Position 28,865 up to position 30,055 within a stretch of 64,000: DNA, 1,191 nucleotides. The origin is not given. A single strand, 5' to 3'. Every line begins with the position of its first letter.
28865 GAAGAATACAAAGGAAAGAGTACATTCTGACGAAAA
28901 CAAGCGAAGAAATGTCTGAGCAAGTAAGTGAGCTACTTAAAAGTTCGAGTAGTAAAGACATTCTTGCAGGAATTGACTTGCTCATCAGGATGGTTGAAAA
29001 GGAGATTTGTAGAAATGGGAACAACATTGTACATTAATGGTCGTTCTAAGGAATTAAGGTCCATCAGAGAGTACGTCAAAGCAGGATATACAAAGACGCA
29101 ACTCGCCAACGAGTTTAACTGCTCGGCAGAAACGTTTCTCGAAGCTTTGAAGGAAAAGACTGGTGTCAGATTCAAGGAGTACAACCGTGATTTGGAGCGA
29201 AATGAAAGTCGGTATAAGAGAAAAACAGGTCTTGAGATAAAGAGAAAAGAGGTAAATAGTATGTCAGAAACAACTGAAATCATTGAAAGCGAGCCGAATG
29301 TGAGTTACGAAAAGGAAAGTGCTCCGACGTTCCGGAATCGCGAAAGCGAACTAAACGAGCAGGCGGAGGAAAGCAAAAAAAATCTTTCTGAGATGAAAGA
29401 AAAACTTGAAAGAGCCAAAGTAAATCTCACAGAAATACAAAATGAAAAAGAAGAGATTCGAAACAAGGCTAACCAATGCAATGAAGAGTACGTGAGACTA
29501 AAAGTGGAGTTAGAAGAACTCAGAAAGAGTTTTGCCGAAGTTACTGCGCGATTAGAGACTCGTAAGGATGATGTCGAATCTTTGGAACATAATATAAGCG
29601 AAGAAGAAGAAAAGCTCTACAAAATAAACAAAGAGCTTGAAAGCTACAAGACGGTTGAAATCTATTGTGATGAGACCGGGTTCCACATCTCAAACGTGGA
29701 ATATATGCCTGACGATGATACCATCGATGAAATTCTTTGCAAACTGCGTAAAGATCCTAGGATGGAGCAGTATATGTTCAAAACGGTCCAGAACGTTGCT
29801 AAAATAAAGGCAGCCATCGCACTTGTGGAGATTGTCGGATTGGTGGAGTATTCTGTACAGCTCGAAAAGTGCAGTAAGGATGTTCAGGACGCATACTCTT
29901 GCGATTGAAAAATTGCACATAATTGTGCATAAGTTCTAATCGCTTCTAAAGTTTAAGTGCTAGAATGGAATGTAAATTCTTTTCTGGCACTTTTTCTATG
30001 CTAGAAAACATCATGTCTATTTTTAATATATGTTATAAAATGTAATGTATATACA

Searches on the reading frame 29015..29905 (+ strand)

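Call 82: search_protein_families(library=pfam, proteins=[window:29015-29905:+], max_evalue=0.1)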
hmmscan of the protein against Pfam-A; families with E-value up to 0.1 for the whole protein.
window:29015-29905:+ (297 aa): 8 families
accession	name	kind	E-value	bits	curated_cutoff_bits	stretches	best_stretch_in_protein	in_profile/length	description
PF05667.16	CCDC22_CC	-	0.0004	20.1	39.2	1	13-213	124-306/477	CCDC22 protein coiled-coil region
PF08614.16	ATG16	-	0.00066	20.3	33.7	1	54-207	22-180/200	Autophagy protein 16 (ATG16)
PF07888.16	CALCOCO1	-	0.0013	18.2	36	1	60-207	85-235/496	Calcium binding and coiled-coil domain (CALCOCO1) like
PF06156.18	YabA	-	0.0094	17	30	1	125-231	4-89/103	Initiation control protein YabA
PF02796.21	HTH_7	-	0.0098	16.5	23.8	1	13-41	10-38/45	Helix-turn-helix domain of resolvase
PF06009.19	Laminin_II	-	0.013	16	33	1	111-196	6-94/138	Laminin Domain II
PF13166.12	AAA_13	-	0.021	13.9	36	1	71-211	342-470/713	AAA domain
PF12833.13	HTH_18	-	0.068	13.9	33.6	0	30-75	1-47/80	Helix-turn-helix domain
